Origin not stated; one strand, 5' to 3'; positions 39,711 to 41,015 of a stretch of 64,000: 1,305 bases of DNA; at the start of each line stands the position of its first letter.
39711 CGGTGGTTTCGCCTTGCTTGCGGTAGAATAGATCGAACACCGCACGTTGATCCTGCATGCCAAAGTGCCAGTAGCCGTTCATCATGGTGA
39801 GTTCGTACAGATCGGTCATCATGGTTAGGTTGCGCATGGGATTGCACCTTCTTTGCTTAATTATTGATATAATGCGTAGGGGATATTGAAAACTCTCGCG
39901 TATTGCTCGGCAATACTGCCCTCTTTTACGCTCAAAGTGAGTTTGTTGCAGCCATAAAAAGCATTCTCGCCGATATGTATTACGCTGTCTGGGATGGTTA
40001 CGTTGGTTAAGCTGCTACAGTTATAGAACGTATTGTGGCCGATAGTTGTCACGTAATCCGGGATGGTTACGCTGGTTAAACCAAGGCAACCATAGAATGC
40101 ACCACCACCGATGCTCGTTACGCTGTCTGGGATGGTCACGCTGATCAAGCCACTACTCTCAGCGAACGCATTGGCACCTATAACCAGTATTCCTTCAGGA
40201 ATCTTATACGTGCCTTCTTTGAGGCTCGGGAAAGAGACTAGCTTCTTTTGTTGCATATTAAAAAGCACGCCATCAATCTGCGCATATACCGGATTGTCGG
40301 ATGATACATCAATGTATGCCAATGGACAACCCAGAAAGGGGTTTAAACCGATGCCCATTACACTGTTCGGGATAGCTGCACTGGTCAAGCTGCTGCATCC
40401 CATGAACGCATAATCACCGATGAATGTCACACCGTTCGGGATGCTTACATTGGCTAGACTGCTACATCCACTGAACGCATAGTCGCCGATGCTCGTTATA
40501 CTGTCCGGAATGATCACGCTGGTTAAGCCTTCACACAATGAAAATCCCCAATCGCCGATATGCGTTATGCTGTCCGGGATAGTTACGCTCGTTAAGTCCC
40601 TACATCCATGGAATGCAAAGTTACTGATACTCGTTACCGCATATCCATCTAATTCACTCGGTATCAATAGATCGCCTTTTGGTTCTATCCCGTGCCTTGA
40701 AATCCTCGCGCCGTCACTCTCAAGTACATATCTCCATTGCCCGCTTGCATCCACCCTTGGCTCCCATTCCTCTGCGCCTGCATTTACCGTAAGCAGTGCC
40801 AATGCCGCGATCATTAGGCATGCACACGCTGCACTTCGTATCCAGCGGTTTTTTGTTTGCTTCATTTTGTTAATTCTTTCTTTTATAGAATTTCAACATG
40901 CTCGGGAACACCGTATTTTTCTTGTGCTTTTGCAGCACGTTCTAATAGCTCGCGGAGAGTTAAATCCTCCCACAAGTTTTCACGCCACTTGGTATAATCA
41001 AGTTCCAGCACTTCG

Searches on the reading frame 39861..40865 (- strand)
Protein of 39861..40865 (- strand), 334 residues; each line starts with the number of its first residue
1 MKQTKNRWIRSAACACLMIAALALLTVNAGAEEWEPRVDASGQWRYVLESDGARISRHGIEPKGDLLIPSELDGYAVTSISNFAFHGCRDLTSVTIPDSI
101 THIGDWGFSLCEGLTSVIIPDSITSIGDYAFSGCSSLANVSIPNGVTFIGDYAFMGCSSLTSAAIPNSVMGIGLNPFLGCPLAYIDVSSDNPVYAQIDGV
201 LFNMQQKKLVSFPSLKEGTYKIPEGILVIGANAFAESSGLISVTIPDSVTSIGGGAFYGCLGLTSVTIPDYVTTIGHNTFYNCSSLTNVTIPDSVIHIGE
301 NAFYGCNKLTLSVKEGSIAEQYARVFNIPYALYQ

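Call 75: search_protein_families(library=pfam, proteins=[window:39861-40865:-], max_evalue=0.001)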
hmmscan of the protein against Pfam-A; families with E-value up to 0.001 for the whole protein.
window:39861-40865:- (334 aa): 3 families
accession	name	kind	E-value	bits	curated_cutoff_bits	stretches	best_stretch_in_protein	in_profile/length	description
PF13306.12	LRR_5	-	2e-61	206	27.7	2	78-190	1-111/127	BspA type Leucine rich repeat region (6 copies)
PF13855.12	LRR_8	-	1.5e-05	25.1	27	0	122-161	12-52/61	Leucine rich repeat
PF05725.18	FNIP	-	0.0006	20.3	21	0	91-103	5-17/44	FNIP Repeat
